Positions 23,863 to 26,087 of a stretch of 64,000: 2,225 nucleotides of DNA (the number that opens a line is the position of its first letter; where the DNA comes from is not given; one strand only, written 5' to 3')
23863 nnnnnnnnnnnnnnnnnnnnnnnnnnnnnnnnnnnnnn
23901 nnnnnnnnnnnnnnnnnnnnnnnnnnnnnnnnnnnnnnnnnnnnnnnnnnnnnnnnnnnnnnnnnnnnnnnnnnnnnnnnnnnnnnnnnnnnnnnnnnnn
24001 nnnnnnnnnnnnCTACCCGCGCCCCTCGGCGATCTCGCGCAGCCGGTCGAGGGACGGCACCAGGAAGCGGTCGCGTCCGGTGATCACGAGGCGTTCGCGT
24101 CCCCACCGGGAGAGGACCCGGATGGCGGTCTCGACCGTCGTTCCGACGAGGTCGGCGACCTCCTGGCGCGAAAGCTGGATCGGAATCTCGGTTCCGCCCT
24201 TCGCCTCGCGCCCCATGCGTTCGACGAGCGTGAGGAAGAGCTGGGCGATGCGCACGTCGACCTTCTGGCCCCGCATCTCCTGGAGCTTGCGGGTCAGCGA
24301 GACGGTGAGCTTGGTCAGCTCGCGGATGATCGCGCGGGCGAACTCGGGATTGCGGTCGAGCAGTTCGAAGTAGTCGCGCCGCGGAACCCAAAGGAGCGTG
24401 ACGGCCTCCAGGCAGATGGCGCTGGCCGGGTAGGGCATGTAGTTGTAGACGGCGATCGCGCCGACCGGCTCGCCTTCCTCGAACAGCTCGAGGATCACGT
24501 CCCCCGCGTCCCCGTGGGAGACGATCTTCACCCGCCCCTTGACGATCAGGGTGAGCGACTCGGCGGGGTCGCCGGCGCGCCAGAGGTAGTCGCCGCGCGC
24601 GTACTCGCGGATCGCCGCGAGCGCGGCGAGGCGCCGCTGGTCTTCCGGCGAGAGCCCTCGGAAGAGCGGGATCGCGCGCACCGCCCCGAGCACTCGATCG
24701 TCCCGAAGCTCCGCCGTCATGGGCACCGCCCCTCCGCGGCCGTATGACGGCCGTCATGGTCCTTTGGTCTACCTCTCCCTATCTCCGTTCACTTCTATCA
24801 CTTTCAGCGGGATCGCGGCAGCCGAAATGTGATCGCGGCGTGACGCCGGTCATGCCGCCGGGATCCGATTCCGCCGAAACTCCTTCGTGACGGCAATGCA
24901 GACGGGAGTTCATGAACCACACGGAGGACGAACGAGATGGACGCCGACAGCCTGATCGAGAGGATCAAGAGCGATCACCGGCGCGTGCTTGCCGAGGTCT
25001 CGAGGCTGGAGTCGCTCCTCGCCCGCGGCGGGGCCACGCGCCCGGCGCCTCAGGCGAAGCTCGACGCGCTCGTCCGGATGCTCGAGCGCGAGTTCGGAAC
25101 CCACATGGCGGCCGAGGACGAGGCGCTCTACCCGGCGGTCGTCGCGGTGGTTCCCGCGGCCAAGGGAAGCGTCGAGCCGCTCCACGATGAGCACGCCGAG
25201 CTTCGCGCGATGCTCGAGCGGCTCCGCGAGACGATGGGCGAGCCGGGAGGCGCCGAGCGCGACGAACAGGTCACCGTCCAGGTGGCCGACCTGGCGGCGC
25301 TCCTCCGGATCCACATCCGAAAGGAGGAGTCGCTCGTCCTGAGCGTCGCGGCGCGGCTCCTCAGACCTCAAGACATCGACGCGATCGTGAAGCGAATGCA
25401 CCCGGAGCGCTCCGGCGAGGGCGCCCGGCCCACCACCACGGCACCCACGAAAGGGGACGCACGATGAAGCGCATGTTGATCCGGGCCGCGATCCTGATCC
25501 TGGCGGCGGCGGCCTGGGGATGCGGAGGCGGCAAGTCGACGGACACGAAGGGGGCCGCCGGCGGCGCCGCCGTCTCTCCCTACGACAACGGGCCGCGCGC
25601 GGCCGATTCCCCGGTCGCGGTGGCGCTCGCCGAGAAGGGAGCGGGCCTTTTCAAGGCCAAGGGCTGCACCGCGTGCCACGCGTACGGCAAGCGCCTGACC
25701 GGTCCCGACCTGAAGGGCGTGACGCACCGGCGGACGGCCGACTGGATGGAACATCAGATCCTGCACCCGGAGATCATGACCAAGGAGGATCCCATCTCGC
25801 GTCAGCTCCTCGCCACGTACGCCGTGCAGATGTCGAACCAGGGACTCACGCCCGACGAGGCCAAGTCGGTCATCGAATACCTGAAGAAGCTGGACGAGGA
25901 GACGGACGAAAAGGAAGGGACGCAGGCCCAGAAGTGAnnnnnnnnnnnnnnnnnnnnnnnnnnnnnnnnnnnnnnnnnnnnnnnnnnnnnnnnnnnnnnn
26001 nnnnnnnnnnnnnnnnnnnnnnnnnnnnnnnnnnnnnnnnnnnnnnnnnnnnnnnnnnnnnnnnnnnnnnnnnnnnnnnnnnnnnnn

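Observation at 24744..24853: Two FNR/Dnr-type palindromes in the crp/fnr - nos divergent promoter region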

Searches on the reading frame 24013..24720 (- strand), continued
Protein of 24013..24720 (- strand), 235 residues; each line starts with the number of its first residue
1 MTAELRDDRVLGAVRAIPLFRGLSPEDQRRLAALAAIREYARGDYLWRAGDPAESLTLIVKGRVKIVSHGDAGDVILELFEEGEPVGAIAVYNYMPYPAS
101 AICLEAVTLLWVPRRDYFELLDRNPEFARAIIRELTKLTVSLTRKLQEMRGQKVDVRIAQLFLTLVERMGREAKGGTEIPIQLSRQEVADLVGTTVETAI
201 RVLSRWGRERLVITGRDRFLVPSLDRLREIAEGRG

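Call 53: find_homologous_proteins(query=P0124, max_evalue=1e-40)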
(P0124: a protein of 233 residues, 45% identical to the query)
Query P0124 (233 aa): 5194 proteins with E <= 1e-40 among 8000 candidates; the best 120 are listed.
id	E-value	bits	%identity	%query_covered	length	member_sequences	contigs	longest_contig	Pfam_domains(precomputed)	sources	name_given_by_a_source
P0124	2.2e-146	503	100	100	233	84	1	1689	PF13545.13,PF00027.36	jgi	-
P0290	5.0e-133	460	92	100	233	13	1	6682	PF13545.13,PF00027.36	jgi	jgi:CRP/FNR family transcriptional regulator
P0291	8.2e-132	456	91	100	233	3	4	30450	PF13545.13,PF00027.36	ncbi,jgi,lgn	jgi:CRP/FNR family transcriptional regulator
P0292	1.2e-129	449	91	98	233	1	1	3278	PF13545.13,PF00027.36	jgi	jgi:CRP/FNR family transcriptional regulator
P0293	8.7e-129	446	89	98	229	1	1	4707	PF13545.13,PF00027.36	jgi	jgi:CRP/FNR family transcriptional regulator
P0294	1.2e-128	445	88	100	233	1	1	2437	PF13545.13,PF00027.36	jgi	jgi:CRP/FNR family transcriptional regulator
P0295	1.2e-128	445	90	98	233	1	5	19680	PF13545.13,PF00027.36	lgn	-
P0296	1.8e-128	445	89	98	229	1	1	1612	PF13545.13,PF00027.36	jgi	-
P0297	3.9e-128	444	89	98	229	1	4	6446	PF13545.13,PF00027.36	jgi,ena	jgi:CRP-like cAMP-binding protein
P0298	1.0e-127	442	88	98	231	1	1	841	PF13545.13,PF00027.36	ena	-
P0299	1.6e-126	438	86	100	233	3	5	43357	PF13545.13,PF00027.36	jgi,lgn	jgi:CRP-like cAMP-binding protein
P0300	2.2e-126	438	90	98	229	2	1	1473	PF13545.13,PF00027.36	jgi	jgi:CRP/FNR family transcriptional regulator, dissimilatory nitrate respiration regulator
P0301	2.7e-126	438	87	100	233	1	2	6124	PF13545.13,PF00027.36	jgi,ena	-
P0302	6.0e-126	436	87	100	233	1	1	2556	PF13545.13,PF00027.36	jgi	jgi:CRP/FNR family transcriptional regulator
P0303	9.9e-126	436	88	98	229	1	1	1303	PF13545.13,PF00027.36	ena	-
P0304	1.0e-125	436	88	98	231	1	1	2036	PF13545.13,PF00027.36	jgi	-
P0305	4.6e-125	434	87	98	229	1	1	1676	PF13545.13,PF00027.36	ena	-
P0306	5.4e-125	433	87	98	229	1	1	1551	PF13545.13,PF00027.36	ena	-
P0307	5.7e-125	433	85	100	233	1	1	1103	PF13545.13,PF00027.36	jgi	jgi:CRP/FNR family transcriptional regulator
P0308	6.7e-125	433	86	98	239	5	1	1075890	PF13545.13,PF00027.36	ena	-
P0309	7.4e-125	433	88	98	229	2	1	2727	PF13545.13,PF00027.36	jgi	-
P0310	8.2e-125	433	87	98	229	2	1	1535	PF13545.13,PF00027.36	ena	-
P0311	8.3e-125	433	87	100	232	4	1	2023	PF13545.13,PF00027.36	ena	-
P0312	8.5e-125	433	87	98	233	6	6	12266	PF13545.13,PF00027.36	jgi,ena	jgi:CRP-like cAMP-binding protein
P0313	1.0e-124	432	88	98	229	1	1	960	PF13545.13,PF00027.36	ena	-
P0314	1.1e-124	432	86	98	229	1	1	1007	PF13545.13,PF00027.36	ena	-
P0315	1.3e-124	432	86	98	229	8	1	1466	PF13545.13,PF00027.36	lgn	-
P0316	1.5e-124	432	88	98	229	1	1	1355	PF13545.13,PF00027.36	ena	-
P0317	2.2e-124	431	87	98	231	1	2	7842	PF13545.13,PF00027.36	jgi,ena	-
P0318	4.6e-124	430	87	98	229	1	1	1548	PF13545.13,PF00027.36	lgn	-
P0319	8.7e-124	429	87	98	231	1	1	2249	PF13545.13,PF00027.36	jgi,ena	-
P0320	1.2e-123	429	86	98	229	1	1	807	PF13545.13,PF00027.36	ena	-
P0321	1.4e-123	429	86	100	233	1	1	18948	PF13545.13,PF00027.36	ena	-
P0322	1.7e-123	428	87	98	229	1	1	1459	PF13545.13,PF00027.36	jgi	-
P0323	1.7e-123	428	87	98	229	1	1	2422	PF13545.13,PF00027.36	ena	-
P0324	5.2e-123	427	85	98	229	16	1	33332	PF13545.13,PF00027.36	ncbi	ncbi:MAG: Crp/Fnr family transcriptional regulator [Vicinamibacterales bacterium]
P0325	7.9e-123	426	86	98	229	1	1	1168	PF13545.13,PF00027.36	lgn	-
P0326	1.6e-122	425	86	98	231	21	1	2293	PF13545.13,PF00027.36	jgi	-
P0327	2.6e-122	425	86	98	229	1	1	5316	PF13545.13,PF00027.36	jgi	jgi:CRP-like cAMP-binding protein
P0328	3.0e-122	424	85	98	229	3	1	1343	PF13545.13,PF00027.36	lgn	-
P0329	8.9e-122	423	86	98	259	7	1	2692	PF13545.13,PF00027.36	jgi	jgi:CRP/FNR family transcriptional regulator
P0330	1.3e-121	422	85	98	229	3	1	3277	PF13545.13,PF00027.36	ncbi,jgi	jgi:CRP/FNR family transcriptional regulator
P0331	2.3e-121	422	86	98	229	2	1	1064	PF13545.13,PF00027.36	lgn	-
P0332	3.4e-121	421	84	98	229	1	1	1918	PF13545.13,PF00027.36,PF00325.27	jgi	jgi:CRP-like cAMP-binding protein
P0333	3.7e-121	421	86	98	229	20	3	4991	PF13545.13,PF00027.36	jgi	jgi:CRP/FNR family transcriptional regulator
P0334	3.7e-121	421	85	98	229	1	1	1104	PF13545.13,PF00027.36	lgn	-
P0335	4.2e-121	421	86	98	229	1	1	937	PF13545.13,PF00027.36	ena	-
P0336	5.9e-121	420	86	98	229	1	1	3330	PF13545.13,PF00027.36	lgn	-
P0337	1.0e-120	419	85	98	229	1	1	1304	PF13545.13,PF00027.36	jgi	jgi:CRP/FNR family transcriptional regulator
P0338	3.1e-120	418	84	98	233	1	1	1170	PF13545.13,PF00027.36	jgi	jgi:CRP/FNR family transcriptional regulator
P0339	6.0e-120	417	86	98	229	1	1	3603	PF13545.13,PF00027.36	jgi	jgi:CRP/FNR family transcriptional regulator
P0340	2.8e-119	415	85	98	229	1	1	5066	PF13545.13,PF00027.36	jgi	jgi:CRP/FNR family transcriptional regulator, dissimilatory nitrate respiration regulator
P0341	2.9e-119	415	85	98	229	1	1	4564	PF13545.13,PF00027.36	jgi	-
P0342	5.5e-119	414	83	98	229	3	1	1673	PF13545.13,PF00027.36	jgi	jgi:CRP/FNR family transcriptional regulator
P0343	4.3e-118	411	82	98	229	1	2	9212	PF13545.13,PF00027.36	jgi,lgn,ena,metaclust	metaclust:\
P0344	1.1e-117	409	83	98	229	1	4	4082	PF13545.13,PF00027.36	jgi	jgi:CRP/FNR family transcriptional regulator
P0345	3.2e-116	405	82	99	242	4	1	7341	PF13545.13,PF00027.36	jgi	jgi:CRP/FNR family transcriptional regulator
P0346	5.9e-115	401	81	98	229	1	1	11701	PF13545.13,PF00027.36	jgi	jgi:CRP/FNR family transcriptional regulator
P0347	9.4e-114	397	81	98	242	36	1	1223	PF13545.13,PF00027.36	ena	-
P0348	5.1e-111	388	79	98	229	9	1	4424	PF13545.13,PF00027.36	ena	-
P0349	8.3e-111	387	79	98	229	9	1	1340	PF13545.13,PF00027.36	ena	-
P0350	9.1e-111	387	79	98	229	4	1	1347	PF13545.13,PF00027.36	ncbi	-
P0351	1.5e-110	386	79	98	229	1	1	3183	PF13545.13,PF00027.36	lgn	-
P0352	8.5e-110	384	79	98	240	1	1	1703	PF13545.13,PF00027.36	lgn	-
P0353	4.0e-109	381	78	99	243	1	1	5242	PF13545.13,PF00027.36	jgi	jgi:CRP/FNR family transcriptional regulator, dissimilatory nitrate respiration regulator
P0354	6.1e-109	381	77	98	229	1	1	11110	PF13545.13,PF00027.36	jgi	jgi:CRP-like cAMP-binding protein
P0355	2.0e-106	373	77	98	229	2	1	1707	PF13545.13,PF00027.36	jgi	-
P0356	4.2e-106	372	78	98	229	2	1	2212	PF13545.13,PF00027.36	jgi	jgi:CRP-like cAMP-binding protein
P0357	9.4e-106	370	77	98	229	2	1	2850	PF13545.13,PF00027.36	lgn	-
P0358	1.3e-105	370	76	98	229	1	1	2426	PF13545.13,PF00027.36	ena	-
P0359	7.5e-105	367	74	98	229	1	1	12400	PF13545.13,PF00027.36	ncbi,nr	ncbi:MAG: Crp/Fnr family transcriptional regulator [Acidobacteria bacterium]|nr:Crp/Fnr family trans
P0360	1.2e-102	360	72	98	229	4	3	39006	PF13545.13,PF00027.36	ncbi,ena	ncbi:MAG: Crp/Fnr family transcriptional regulator [Acidobacteriota bacterium]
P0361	1.4e-102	360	72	98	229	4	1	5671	PF13545.13,PF00027.36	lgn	-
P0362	1.4e-100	353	70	98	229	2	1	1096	PF13545.13,PF00027.36,PF00325.27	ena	-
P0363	1.9e-100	353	71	100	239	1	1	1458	PF13545.13,PF00027.36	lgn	-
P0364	6.2e-100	351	70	100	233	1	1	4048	PF13545.13,PF00027.36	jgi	jgi:CRP/FNR family transcriptional regulator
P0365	6.6e-100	351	71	98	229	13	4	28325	PF13545.13,PF00027.36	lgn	-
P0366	1.6e-99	350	71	97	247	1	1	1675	PF13545.13,PF00027.36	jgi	jgi:CRP/FNR family transcriptional regulator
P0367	1.8e-99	350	71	98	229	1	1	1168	PF13545.13,PF00027.36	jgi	jgi:CRP-like cAMP-binding protein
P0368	3.0e-99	349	71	98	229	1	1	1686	PF13545.13,PF00027.36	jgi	-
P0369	3.8e-99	349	73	98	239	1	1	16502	PF13545.13,PF00027.36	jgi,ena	-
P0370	2.1e-98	346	69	98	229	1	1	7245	PF13545.13,PF00027.36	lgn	-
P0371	3.8e-98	346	69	98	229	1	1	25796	PF13545.13,PF00027.36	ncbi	-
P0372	5.6e-98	345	70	97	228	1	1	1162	PF13545.13,PF00027.36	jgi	jgi:CRP-like cAMP-binding protein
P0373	6.0e-98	345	69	98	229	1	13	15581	PF13545.13,PF00027.36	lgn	-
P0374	7.7e-98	345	70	98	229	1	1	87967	PF13545.13,PF00027.36,PF00325.27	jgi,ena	-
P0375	1.2e-97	344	69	100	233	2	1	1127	PF13545.13,PF00027.36,PF00325.27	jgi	jgi:CRP/FNR family transcriptional regulator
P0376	1.7e-97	343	70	98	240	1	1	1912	PF13545.13,PF00027.36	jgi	jgi:CRP/FNR family transcriptional regulator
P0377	2.0e-97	343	69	100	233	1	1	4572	PF13545.13,PF00027.36,PF00325.27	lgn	-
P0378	3.1e-97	343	70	96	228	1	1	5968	PF13545.13,PF00027.36,PF00325.27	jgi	jgi:CRP-like cAMP-binding protein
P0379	4.5e-97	342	69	98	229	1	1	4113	PF13545.13,PF00027.36,PF00325.27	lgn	-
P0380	6.8e-97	341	70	98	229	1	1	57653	PF13545.13,PF00027.36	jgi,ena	-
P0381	8.4e-97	341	69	99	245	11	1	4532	PF13545.13,PF00027.36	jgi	-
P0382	9.5e-97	341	70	97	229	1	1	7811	PF13545.13,PF00027.36,PF00325.27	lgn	-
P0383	1.6e-96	340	69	97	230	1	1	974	PF13545.13,PF00027.36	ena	-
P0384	1.9e-96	340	67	98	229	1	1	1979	PF13545.13,PF00027.36,PF00325.27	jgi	jgi:CRP/FNR family transcriptional regulator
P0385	2.3e-96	340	69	96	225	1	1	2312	PF13545.13,PF00027.36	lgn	-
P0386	2.9e-96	339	69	97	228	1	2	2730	PF13545.13,PF00027.36,PF00325.27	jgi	jgi:CRP/FNR family transcriptional regulator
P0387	7.5e-96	338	68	98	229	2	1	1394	PF13545.13,PF00027.36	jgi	jgi:CRP/FNR family transcriptional regulator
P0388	1.1e-95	337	69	96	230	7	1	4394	PF13545.13,PF00027.36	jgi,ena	-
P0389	1.4e-95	337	68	98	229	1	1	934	PF13545.13,PF00027.36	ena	-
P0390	1.9e-95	337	69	98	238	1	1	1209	PF13545.13,PF00027.36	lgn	-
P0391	2.0e-95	337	69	97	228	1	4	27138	PF13545.13,PF00027.36,PF00325.27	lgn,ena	-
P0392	2.2e-95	337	70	94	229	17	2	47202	PF13545.13,PF00027.36,PF00325.27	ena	-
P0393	3.0e-95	336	68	97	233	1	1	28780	PF13545.13,PF00027.36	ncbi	-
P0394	3.4e-95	336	70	97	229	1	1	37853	PF13545.13,PF00027.36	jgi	jgi:CRP/FNR family transcriptional regulator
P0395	3.4e-95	336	69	98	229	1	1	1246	PF13545.13,PF00027.36,PF00325.27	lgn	-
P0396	3.5e-95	336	68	100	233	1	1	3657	PF13545.13,PF00027.36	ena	-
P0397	3.7e-95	336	70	98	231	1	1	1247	PF13545.13,PF00027.36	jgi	jgi:CRP/FNR family transcriptional regulator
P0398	3.8e-95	336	68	97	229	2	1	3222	PF13545.13,PF00027.36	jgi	jgi:CRP/FNR family transcriptional regulator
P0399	3.9e-95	336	68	97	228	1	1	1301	PF13545.13,PF00027.36,PF00325.27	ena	-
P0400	4.5e-95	336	83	81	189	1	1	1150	PF13545.13,PF00027.36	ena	-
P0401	5.7e-95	335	67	97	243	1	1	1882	PF13545.13,PF00027.36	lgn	-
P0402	5.9e-95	335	69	94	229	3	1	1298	PF13545.13,PF00027.36,PF00325.27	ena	-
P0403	6.0e-95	335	68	97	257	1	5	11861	PF13545.13,PF00027.36,PF00325.27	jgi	jgi:CRP/FNR family transcriptional regulator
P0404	6.9e-95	335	66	100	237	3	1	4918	PF13545.13,PF00027.36,PF00325.27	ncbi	-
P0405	7.7e-95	335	68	98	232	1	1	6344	PF13545.13,PF00027.36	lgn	-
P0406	7.8e-95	335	68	98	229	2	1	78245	PF13545.13,PF00027.36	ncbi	ncbi:MAG: Crp/Fnr family transcriptional regulator [Acidobacteriota bacterium]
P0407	8.1e-95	335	68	98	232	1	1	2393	PF13545.13,PF00027.36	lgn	-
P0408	1.0e-94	334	67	97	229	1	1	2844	PF13545.13,PF00027.36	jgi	jgi:CRP/FNR family transcriptional regulator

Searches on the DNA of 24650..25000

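Call 64: search_rna_families(source=window, start=24650, end=25000, threshold=evalue, max_evalue=1)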
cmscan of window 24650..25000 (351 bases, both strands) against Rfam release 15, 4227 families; matches with E-value up to 1: 0.
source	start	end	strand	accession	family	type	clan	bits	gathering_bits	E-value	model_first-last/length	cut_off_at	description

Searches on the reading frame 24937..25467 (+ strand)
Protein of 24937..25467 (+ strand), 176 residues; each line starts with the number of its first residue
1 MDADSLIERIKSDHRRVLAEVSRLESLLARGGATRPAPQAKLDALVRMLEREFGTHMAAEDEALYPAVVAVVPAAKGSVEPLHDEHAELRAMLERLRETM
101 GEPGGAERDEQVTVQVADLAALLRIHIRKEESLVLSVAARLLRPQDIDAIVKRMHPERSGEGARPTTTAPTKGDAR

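Call 6: search_protein_families(library=pfam, proteins=[window:24937-25467:+])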
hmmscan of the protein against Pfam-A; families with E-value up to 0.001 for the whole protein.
window:24937-25467:+ (176 aa): 3 families
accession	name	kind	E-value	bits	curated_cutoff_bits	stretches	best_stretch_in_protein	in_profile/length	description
PF01814.28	Hemerythrin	-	4.8e-21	76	25.3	1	6-136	2-125/127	Hemerythrin HHE cation binding domain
PF20227.3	DUF6586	-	3.2e-05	24.8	27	1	14-101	72-151/153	Family of unknown function (DUF6586)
PF21836.2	DUF6895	-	0.00051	19.9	23.8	1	13-126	28-140/289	Domain of unknown function (DUF6895)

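Call 7: search_protein_families(library=ncbifam, proteins=[window:24937-25467:+])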
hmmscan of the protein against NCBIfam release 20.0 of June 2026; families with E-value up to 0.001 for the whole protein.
window:24937-25467:+ (176 aa): 5 families
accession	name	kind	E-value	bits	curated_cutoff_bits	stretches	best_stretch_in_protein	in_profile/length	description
TIGR03652.1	FeS_repair_RIC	equivalog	1.4e-07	31.5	204.7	1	4-98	69-172/216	iron-sulfur cluster repair di-iron protein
NF053874.1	persist_PA2171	equivalog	7.4e-07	29.1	190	1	7-158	4-144/157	PA2171 family ribosome-binding persister protein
NF008221.0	PRK10992.1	equivalog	7.6e-06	25.6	254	1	4-99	77-173/220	iron-sulfur cluster repair protein YtfE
TIGR02481.1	hemeryth_dom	domain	1.1e-05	25.5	51.75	0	80-138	11-66/126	hemerythrin domain-containing protein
NF033749.1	bact_hemeryth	subfamily_domain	4.4e-05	23.6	84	0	79-134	12-65/129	bacteriohemerythrin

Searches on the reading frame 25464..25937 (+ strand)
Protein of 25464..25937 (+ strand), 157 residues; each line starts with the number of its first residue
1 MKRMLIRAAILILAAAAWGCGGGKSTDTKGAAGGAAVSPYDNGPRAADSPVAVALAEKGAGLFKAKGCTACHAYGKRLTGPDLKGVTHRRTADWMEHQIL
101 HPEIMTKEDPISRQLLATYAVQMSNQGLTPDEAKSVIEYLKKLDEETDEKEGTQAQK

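Call 6: search_protein_families(library=pfam, proteins=[window:25464-25937:+])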
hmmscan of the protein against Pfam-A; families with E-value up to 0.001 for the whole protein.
window:25464-25937:+ (157 aa): 3 families
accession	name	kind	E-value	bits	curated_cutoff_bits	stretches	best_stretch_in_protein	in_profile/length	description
PF00034.26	Cytochrom_C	-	1.2e-11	46.2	21.3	1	56-143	1-89/90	Cytochrome c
PF13442.11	Cytochrome_CBB3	-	0.0002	22.1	27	1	55-140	2-68/68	Cytochrome C oxidase, cbb3-type, subunit III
PF02433.20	FixO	-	0.00036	20.5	29.6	0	74-110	97-133/219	Cytochrome C oxidase, mono-heme subunit/FixO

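Call 7: search_protein_families(library=ncbifam, proteins=[window:25464-25937:+])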
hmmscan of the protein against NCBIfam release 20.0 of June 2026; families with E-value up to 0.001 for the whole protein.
window:25464-25937:+ (157 aa): 4 families
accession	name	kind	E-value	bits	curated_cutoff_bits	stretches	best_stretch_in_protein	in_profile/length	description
TIGR04485.1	thiosulf_SoxX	equivalog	1.4e-05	25.8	61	1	68-142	5-77/78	sulfur oxidation c-type cytochrome SoxX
NF011055.0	PRK14487.1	subfamily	9.7e-05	22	218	0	74-109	103-138/212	cbb3-type cytochrome c oxidase subunit II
TIGR02603.1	CxxCH_TIGR02603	domain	0.00037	20.5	68.15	0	56-106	3-54/134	putative heme-binding domain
NF050122.1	bc1_QcrC_actin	exception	0.00075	18.9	200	0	41-86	26-72/253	cytochrome bc1 complex diheme cytochrome c subunit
